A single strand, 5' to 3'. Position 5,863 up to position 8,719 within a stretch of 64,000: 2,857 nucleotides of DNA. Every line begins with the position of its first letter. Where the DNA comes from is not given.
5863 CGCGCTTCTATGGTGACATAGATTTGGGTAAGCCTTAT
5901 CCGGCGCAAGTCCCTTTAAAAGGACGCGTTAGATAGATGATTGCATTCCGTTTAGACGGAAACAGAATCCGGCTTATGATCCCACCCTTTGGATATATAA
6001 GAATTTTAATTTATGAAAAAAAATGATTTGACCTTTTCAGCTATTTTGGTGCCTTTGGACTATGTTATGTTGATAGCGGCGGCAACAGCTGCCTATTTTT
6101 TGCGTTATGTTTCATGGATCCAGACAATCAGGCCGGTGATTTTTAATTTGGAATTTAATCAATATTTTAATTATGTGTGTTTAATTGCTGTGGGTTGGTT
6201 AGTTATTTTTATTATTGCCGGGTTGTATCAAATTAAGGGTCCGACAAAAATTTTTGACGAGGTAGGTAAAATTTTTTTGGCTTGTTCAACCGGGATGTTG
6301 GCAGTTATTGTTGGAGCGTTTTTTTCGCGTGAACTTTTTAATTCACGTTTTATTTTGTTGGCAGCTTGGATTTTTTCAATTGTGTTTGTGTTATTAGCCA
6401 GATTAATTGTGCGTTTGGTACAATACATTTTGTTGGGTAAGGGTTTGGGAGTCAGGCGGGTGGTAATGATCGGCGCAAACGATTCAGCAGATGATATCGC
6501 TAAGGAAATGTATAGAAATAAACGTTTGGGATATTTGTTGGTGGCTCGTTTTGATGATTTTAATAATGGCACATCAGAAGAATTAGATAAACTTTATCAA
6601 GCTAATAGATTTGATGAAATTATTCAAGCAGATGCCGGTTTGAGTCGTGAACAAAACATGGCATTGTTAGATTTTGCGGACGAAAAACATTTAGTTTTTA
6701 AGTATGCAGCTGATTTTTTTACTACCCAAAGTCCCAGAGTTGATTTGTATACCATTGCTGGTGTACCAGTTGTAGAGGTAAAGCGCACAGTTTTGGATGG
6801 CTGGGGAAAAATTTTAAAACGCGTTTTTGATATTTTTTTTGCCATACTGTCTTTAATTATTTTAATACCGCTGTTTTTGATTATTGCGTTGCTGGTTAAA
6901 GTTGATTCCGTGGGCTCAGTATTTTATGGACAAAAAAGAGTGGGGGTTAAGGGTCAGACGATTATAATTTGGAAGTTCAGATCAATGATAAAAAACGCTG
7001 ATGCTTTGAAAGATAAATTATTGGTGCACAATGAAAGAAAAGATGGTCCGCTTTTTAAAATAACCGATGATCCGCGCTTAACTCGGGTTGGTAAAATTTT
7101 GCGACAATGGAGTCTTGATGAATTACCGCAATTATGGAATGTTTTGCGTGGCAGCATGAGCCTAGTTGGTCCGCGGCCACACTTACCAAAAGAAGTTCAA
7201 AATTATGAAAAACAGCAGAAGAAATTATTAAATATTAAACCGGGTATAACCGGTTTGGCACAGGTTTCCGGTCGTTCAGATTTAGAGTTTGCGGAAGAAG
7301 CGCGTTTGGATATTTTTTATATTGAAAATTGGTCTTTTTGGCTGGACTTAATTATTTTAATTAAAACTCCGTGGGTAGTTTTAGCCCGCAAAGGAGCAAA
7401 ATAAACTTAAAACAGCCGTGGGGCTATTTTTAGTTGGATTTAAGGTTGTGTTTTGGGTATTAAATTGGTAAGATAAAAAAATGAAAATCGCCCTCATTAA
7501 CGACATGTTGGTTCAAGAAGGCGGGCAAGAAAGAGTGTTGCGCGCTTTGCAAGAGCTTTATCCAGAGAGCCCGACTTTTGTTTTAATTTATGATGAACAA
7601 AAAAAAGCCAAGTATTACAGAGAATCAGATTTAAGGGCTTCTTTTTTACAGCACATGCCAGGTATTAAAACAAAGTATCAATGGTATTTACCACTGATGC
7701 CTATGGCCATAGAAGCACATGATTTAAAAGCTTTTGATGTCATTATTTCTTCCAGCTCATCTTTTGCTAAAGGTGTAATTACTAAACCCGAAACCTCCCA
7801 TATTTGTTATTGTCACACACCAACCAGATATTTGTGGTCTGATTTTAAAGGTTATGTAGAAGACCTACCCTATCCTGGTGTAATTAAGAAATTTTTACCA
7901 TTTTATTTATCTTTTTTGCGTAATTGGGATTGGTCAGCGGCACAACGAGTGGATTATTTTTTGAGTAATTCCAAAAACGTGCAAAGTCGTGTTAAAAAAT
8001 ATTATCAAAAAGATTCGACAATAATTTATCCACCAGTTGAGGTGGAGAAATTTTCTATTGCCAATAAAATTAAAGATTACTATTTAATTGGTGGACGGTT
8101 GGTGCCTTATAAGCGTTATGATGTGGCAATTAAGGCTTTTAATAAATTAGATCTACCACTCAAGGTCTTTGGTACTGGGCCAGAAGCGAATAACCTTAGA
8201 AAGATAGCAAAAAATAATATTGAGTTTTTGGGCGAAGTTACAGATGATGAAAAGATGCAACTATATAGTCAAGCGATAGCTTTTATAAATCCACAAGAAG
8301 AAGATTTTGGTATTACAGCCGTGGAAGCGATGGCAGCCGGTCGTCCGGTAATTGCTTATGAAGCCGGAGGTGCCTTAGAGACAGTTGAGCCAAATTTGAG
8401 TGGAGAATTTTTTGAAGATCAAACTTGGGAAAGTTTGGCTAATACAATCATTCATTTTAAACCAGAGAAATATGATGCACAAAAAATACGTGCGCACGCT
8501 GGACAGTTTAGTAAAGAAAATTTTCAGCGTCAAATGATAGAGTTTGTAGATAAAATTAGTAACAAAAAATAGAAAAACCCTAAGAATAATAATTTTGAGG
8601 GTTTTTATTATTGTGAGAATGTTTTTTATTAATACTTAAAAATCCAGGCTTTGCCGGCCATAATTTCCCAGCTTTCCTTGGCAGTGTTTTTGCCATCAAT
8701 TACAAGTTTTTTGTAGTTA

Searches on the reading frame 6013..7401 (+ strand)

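Call 41: search_protein_families(library=pfam, proteins=[window:6013-7401:+], max_evalue=0.0001)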
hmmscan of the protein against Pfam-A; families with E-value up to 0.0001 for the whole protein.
window:6013-7401:+ (463 aa): 2 families
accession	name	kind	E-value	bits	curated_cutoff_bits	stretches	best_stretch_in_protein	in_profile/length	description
PF02397.22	Bac_transf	-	2.1e-68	229.8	27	1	269-457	1-178/179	Bacterial sugar transferase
PF13727.12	CoA_binding_3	-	7.5e-12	46.1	25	1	68-204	2-134/175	CoA-binding domain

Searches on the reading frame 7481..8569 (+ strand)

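Call 41: search_protein_families(library=pfam, proteins=[window:7481-8569:+], max_evalue=0.0001)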
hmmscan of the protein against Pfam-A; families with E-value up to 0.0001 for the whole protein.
window:7481-8569:+ (363 aa): 3 families
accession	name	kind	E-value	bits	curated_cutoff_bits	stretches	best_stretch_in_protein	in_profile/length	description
PF00534.26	Glycos_transf_1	-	1.8e-27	96.4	26.4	1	195-332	12-161/172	Glycosyl transferases group 1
PF13692.12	Glyco_trans_1_4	-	2e-20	73.9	27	1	203-325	6-138/142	Glycosyl transferases group 1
PF13439.12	Glyco_transf_4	-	2.1e-07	31.5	28.5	1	14-189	2-169/170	Glycosyltransferase Family 4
